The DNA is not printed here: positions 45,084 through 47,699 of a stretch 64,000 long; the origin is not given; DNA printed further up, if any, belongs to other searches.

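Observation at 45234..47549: Paralogous OmpA-anchored FadL/PorV-like beta-barrel proteins with internal FlgD-Ig domains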

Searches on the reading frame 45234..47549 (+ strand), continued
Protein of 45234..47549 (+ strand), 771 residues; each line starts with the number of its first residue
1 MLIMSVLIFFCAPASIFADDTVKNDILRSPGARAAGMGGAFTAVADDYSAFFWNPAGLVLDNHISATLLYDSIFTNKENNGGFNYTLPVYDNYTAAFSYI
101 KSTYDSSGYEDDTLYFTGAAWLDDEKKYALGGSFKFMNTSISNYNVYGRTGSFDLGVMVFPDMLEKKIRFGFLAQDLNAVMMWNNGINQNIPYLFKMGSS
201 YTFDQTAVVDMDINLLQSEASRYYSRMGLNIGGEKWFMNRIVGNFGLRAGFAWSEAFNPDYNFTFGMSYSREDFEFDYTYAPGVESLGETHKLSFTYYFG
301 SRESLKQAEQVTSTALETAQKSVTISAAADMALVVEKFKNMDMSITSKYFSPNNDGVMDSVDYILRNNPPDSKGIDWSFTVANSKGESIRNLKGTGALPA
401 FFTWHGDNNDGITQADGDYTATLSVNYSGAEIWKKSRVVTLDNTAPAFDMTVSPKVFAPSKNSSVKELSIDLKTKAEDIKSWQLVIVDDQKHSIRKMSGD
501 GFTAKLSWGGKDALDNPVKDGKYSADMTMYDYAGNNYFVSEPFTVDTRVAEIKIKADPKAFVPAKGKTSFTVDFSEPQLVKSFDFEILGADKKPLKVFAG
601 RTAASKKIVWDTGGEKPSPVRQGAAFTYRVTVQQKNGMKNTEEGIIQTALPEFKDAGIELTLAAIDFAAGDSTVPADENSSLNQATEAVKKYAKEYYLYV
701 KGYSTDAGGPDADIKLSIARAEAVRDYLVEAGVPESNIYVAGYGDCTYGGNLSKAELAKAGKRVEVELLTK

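Call 22: search_solved_structures(query=A1, max_evalue=1)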
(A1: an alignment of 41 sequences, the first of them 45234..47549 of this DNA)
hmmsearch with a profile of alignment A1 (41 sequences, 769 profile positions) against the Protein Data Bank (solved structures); distinct sequences matched with E-value up to 1: 97 (the best 60 are shown).
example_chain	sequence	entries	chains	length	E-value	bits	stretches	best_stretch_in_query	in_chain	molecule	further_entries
5wtp_A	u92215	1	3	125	8.1e-21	77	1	661-767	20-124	OmpA family protein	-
5wtl_A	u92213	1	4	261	6.3e-20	74.1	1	661-767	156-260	OmpA family protein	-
6jfw_A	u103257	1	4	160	2.7e-19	72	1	655-766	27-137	PA0833-PD protein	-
2k1s_A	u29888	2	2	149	2.8e-18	68.6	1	662-766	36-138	Inner membrane lipoprotein yiaD | Probable lipoprotein YiaD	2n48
2kgw_A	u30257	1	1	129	7e-18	67.3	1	662-764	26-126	Outer membrane protein A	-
2lca_A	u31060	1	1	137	7.3e-18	67.3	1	662-765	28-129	Uncharacterized protein Rv0899/MT0922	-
2lbt_A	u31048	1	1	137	1.1e-17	66.7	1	662-765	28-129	Uncharacterized protein Rv0899/MT0922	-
2l26_A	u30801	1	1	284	4.7e-17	64.6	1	662-765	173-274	Uncharacterized protein Rv0899/MT0922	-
4g4v_A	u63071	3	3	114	8.4e-17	63.8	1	657-765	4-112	Peptidoglycan-associated lipoprotein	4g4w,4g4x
5u1h_A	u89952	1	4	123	1.4e-16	63.1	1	662-766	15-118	Outer membrane porin F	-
3oon_A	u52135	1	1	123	7e-16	60.7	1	653-767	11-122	Outer membrane protein (Tpn50)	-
5m38_A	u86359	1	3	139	1.8e-15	59.4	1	662-767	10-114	OmpA family protein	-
7bba_A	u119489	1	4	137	1.8e-15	59.3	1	662-767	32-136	Putative type VI secretion protein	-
9ljk_A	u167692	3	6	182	2.8e-13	52.1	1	649-767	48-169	Flagellar motor protein MotS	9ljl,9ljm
6iki_A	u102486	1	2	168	1.7e-12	49.5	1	634-764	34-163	YfiB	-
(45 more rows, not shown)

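Call 25: predict_structure(alignment_id=A1)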
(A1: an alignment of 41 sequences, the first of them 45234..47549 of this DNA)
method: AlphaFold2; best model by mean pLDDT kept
length: 771 residues; sequences in the alignment: 41
mean_pLDDT: 83.6   pTM: 0.43
mean pLDDT of the five models: 83.6, 82.9, 80.7, 80.6, 79.9
residues with pLDDT >= 90: 311; 70-90: 359; 50-70: 62; < 50: 39
segments of 3 or more residues with pLDDT < 50: 9-23, 313-328
pLDDT, mean of each block of 10 residues (from residue 1): 52 35 60 77 67 84 90 87 88 90 86 92 91 91 87 92 86 87 88 87 87 79 71 89 89 78 90 91 77 92 69 44 46 77 92 88 87 82 90 89 92 92 88 92 92 92 90 92 95 93 92 90 95 93 92 84 82 89 90 85 88 63 88 91 88 81 87 85 86 84 85 88 91 89 68 57 85 80
secondary structure, 60 per line:
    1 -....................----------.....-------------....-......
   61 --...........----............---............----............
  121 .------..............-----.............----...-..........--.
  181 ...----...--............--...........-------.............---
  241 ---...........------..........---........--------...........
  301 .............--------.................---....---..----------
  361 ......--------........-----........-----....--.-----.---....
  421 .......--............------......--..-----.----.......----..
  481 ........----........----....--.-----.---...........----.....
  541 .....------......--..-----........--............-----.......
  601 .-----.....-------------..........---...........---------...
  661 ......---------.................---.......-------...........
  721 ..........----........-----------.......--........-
elements in order (helices of 4 or more, strands of 3 or more residues): H2-21 H32-36 H50-53 H55-60 E63-73 E78-89 E93-104 E109-121 E128-141 E147-159 E168-177 E180-183 E188-190 E193-204 E207-217 E225-237 E244-254 E261-270 E274-281 E290-301 H302-313 H322-338 E342-345 E361-366 E375-382 E388-395 E401-404 E417-427 E430-441 E448-453 E468-474 E479-488 E493-500 E505-508 E521-531 E536-545 E552-557 E567-574 E580-588 E594-601 E607-611 E625-634 E638-648 E658-666 H676-692 E696-702 H710-730 E738-742 H754-760 E763-770

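Call 28: fold_search(model_id=the predicted structure, library=pdb)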
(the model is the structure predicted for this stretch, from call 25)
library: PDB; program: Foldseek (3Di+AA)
matches with E <= 10: 1522; with E <= 0.001: 473
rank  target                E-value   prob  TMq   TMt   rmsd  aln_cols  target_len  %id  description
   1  2wii_A                6.7e-11  1.00  0.13  0.15  19.5       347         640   15  Complement C3b in complex with factor H domains 1-4 (released 2009-06-09)
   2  7q1y_A                2.5e-10  1.00  0.13  0.09  39.4      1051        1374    9  X-ray structure of human A2ML1 (released 2022-04-20)
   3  8eok_G                2.6e-10  1.00  0.13  0.15  25.0       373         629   14  Structure of the C3bB proconvertase in complex with lufaxin and factor Xa (released 2023-08-30)
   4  5xyr                  3.9e-10  1.00  0.17  0.10  34.2       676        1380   11  Crystal structure of a serine protease from Streptococcus species (released 2018-08-08)
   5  6xi3                  5.6e-10  1.00  0.17  0.26  23.6       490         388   13  Crystal structure of tetra-tandem repeat in extending region of large adhesion protein (released 2020-10-14)
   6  9u61_C                6.9e-10  1.00  0.13  0.15  18.8       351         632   15  CP/MBL pathways C3 convertase C4b2a and C3 complex (released 2026-01-14)
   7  3l5i                  8.1e-10  1.00  0.15  0.29  15.2       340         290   12  Crystal structure of FnIII domains of human GP130 (Domains 4-6) (released 2010-05-12)
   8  3g6j_A                9.9e-10  1.00  0.13  0.15  25.9       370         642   14  C3b in complex with a C3b specific Fab (released 2009-03-10)
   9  8ovb_A                1.2e-09  1.00  0.13  0.16  25.3       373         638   14  Human Complement C3b in complex with Trypanosoma brucei ISG65. (released 2024-02-14)
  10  3l5j_B                1.3e-09  1.00  0.15  0.32  15.7       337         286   14  Crystal structure of FnIII domains of human GP130 (Domains 4-6) (released 2010-05-12)
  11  8v2b_B                1.4e-09  1.00  0.15  0.18  28.1       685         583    9  Cryo-EM structure of mouse type II OSM receptor complex: model for full extracellular assembly (released 2024-11-20)
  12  9fx2                  1.6e-09  1.00  0.13  0.10  38.8       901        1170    8  Structure of methylamine activated CD109 (released 2025-03-19)
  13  6ehg_A                1.7e-09  1.00  0.13  0.15  24.7       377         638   13  complement component C3b in complex with a nanobody (released 2018-02-14)
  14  3pgr                  2.0e-09  1.00  0.27  0.53   7.9       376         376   13  Asp348Arg mutant of EcFadL (released 2011-05-25)
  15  8uin_G                2.0e-09  1.00  0.13  0.15  25.1       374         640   15  Structure of the C3bBb-albicin complex (released 2024-05-08)
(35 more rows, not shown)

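Call 30: search_protein_families(library=ncbifam, proteins=[P0038, P0046, P0047, P0048, P0060, P0053], max_evalue=0.00001)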
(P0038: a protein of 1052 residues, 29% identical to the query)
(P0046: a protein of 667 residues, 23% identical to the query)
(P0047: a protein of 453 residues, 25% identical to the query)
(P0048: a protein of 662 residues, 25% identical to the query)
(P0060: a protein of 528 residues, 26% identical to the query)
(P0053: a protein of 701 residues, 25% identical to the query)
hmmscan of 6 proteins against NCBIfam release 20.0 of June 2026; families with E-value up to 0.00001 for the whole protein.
P0038 (1052 aa): 27 families (the best 25 are shown)
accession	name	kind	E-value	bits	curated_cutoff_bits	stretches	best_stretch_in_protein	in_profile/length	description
NF053608.1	Lsa66_OmpA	equivalog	4.5e-85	286.2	700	3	535-918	94-485/581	fibronectin-binding adhesin Lsa66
NF005176.1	PRK06655.1-1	equivalog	3.8e-33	115.1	230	1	605-680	84-160/197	flagellar hook assembly protein FlgD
NF009276.0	PRK12633.1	equivalog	4.3e-23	82.2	383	1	600-679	111-192/234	flagellar basal body rod modification protein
NF009277.0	PRK12634.1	equivalog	1.8e-17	64.2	333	1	621-679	125-185/221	flagellar basal body rod modification protein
NF009452.0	PRK12812.1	equivalog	9.6e-17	61.1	258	0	617-685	151-223/289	flagellar basal body rod modification protein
NF009453.0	PRK12813.1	equivalog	5.3e-16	58.8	264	0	624-670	130-175/223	flagellar basal body rod modification protein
NF053611.1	YiaD_Gzip_OmpA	equivalog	1.2e-15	57.7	175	1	949-1049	116-205/206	YiaD family glycine zipper/OmpA-like lipoprotein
NF033707.1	T9SS_sortase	equivalog_domain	1.4e-12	46.1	420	0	584-675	989-1084/1095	type IX secretion system sortase PorU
TIGR03350.1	type_VI_ompA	equivalog_domain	3.8e-12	46.3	139.8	1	948-1048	43-135/137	type VI secretion system protein TssL, long form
TIGR04131.1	Bac_Flav_CTERM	domain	2e-11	43.8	35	0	804-890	3-78/85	T9SS type B sorting domain-containing protein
NF040553.1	SGO_0316_fam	subfamily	2.7e-11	41.9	1400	0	641-684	1029-1069/1486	SGO_0316/SGO_0317 family LPXTG-anchored serine peptidase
NF005999.0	PRK08126.1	subfamily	1.7e-10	40.3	571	1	938-1049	327-429/432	hypothetical protein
NF006541.1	PRK09038.1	equivalog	5.4e-09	36.1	283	1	933-1051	139-249/253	flagellar motor protein MotD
NF004496.1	PRK05842.1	equivalog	9.9e-09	34.8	250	0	539-559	196-216/271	flagellar hook assembly protein FlgD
TIGR02802.1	Pal_lipo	equivalog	6.7e-08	32.6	125.35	1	949-1049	14-103/104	peptidoglycan-associated lipoprotein Pal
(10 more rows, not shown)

P0046 (667 aa): 43 families (the best 25 are shown)
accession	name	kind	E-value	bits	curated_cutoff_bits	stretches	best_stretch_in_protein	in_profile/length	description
NF033709.1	PorV_fam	subfamily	2.1e-40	139.3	90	1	34-310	1-324/326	PorV/PorQ family protein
NF053611.1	YiaD_Gzip_OmpA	equivalog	1.4e-38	132.7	175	1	538-660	84-206/206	YiaD family glycine zipper/OmpA-like lipoprotein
NF053613.1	OMP_toxin_LptF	equivalog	2.4e-30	106.1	400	1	539-666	125-251/256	lipotoxin F family OmpA-related lipoprotein LptF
NF053585.1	OMP_LP_YfiB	equivalog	1.8e-29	102.7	128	1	545-661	45-161/163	outer membrane lipoprotein YfiB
NF006541.1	PRK09038.1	equivalog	8.9e-29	100.9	283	1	538-663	123-251/253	flagellar motor protein MotD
NF033711.1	T9SS_PorQ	equivalog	1.2e-27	96.8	220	1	19-216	12-213/335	type IX secretion system protein PorQ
NF053612.1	anchor_PA1041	equivalog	6.4e-27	95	250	1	535-660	110-235/236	PA1041 family peptidoglycan-binding anchor lipoprotein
NF053608.1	Lsa66_OmpA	equivalog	2.6e-26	92.2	700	1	326-554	21-256/581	fibronectin-binding adhesin Lsa66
NF045787.1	OmpABordt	equivalog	2.7e-26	92.4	200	1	535-661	69-190/194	outer membrane protein OmpA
NF007804.1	PRK10510.1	equivalog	2.8e-24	85.7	307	1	544-660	100-216/219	OmpA family lipoprotein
NF005382.1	PRK06925.1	equivalog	4e-23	82.9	264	1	539-661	98-224/225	flagellar motor protein MotS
TIGR03350.1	type_VI_ompA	equivalog_domain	4.4e-23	81.7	139.8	1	535-660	9-137/137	type VI secretion system protein TssL, long form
NF005195.1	PRK06667.1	equivalog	3.9e-21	75.9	300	1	527-663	93-238/241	flagellar motor protein MotB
NF033763.1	exchanger_TraB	exception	1.1e-19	69.9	700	1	554-661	390-498/522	outer membrane exchange protein TraB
NF038224.1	OmpA_like_CmpA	equivalog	1.3e-19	70.7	300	1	564-663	118-217/233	C-OmpA-like family protein CmpA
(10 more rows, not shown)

P0047 (453 aa): 23 families
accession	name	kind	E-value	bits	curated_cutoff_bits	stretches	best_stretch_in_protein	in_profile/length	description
NF053611.1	YiaD_Gzip_OmpA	equivalog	1.7e-23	83.4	175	1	339-445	100-206/206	YiaD family glycine zipper/OmpA-like lipoprotein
NF033709.1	PorV_fam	subfamily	2.8e-23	83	90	1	46-319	9-325/326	PorV/PorQ family protein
NF053612.1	anchor_PA1041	equivalog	3e-17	63.4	250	1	341-445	131-235/236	PA1041 family peptidoglycan-binding anchor lipoprotein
NF052325.1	PorVQ2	equivalog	1e-16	60.8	325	1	46-117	32-104/354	putative type IX sorting system protein PorV2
TIGR03789.1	pdsO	hypoth_equivalog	2.9e-16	59.9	152.2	1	337-444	135-242/243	sortase-associated OmpA-like protein PdsO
NF053613.1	OMP_toxin_LptF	equivalog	6e-16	58.9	400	1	342-445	142-245/256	lipotoxin F family OmpA-related lipoprotein LptF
NF045787.1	OmpABordt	equivalog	1.1e-15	57.8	200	1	341-446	85-190/194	outer membrane protein OmpA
TIGR02802.1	Pal_lipo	equivalog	5.1e-15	55.5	125.35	1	343-444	2-103/104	peptidoglycan-associated lipoprotein Pal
NF053585.1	OMP_LP_YfiB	equivalog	1.1e-14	54.6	128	1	339-445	54-160/163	outer membrane lipoprotein YfiB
TIGR03350.1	type_VI_ompA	equivalog_domain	9.6e-14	51.5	139.8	1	340-445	29-137/137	type VI secretion system protein TssL, long form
NF008071.1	PRK10808.1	equivalog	8.4e-12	45.1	277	1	339-445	229-346/358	porin OmpA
NF007804.1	PRK10510.1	equivalog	2.1e-11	43.6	307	1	341-445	112-216/219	OmpA family lipoprotein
NF008067.1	PRK10802.1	equivalog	5.8e-11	42.5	261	1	340-441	65-167/171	peptidoglycan-associated lipoprotein Pal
NF033763.1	exchanger_TraB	exception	1.2e-10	40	700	1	341-446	392-498/522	outer membrane exchange protein TraB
NF052230.1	T9SS_PorE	exception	1.4e-10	40.1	600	1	325-426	500-600/648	PorE family type IX secretion system protein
NF033710.1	T9SS_OM_PorV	equivalog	3.2e-08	33.2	250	0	149-227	146-232/367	type IX secretion system outer membrane channel protein PorV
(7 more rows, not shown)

P0048 (662 aa): 2 families
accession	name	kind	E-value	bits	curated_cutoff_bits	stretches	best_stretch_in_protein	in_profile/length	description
NF033709.1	PorV_fam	subfamily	1.1e-17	64.7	90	1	48-321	10-323/326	PorV/PorQ family protein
NF007953.1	PRK10672.1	equivalog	7e-07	29.1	201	1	534-654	240-354/362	endolytic peptidoglycan transglycosylase RlpA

P0060 (528 aa): 3 families
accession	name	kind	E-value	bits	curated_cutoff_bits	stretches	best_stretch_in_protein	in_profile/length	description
NF033709.1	PorV_fam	subfamily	1.4e-17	64.2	90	1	76-348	8-324/326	PorV/PorQ family protein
NF052325.1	PorVQ2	equivalog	1.1e-11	44.3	325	1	58-129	12-85/354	putative type IX sorting system protein PorV2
NF008399.0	PRK11198.1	equivalog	3.4e-10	40.5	134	1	409-527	29-147/149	peptidoglycan-binding protein LysM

P0053 (701 aa): 42 families (the best 25 are shown)
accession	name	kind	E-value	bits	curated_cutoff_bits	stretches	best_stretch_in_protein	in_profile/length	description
NF033709.1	PorV_fam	subfamily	1.7e-31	110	90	1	40-333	1-324/326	PorV/PorQ family protein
NF006542.0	PRK09039.1-1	equivalog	2e-25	89.8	388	1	457-567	506-623/627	peptidoglycan -binding protein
TIGR03350.1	type_VI_ompA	equivalog_domain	3.4e-25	88.6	139.8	1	456-568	28-137/137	type VI secretion system protein TssL, long form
NF006541.1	PRK09038.1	equivalog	1.4e-24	87.1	283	1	457-570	140-250/253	flagellar motor protein MotD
NF053611.1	YiaD_Gzip_OmpA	equivalog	2.2e-24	86.3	175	1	457-568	101-206/206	YiaD family glycine zipper/OmpA-like lipoprotein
NF005831.1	PRK07734.1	equivalog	1.5e-21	77.4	301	1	456-568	137-248/250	flagellar motor protein MotB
NF006508.0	PRK08944.1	subfamily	5.3e-21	75.1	259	1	462-573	183-292/304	MotB family protein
NF006544.0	PRK09039.1-3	equivalog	1.1e-20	74.5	362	1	459-568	225-340/343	peptidoglycan -binding protein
NF005444.0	PRK07033.1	equivalog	1.8e-20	73.3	520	1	457-569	313-422/438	DotU family type VI secretion system protein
NF005382.1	PRK06925.1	equivalog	2.9e-20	73.5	264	1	460-569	117-224/225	flagellar motor protein MotS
NF053612.1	anchor_PA1041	equivalog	4.7e-20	72.5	250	1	410-568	81-235/236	PA1041 family peptidoglycan-binding anchor lipoprotein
NF053585.1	OMP_LP_YfiB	equivalog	6.1e-20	71.7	128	1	452-569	50-161/163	outer membrane lipoprotein YfiB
NF006543.0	PRK09039.1-2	equivalog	6.5e-20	72.2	305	1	458-567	232-346/350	peptidoglycan -binding protein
NF045787.1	OmpABordt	equivalog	2.7e-19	69.6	200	1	452-571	79-192/194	outer membrane protein OmpA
NF006285.1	PRK08457.1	equivalog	7.3e-19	68.5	250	1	459-569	123-231/253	flagellar motor protein MotB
NF033711.1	T9SS_PorQ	equivalog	3.9e-17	62.3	220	1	21-231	7-201/335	type IX secretion system protein PorQ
NF052325.1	PorVQ2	equivalog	4.2e-16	58.8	325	1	44-135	28-123/354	putative type IX sorting system protein PorV2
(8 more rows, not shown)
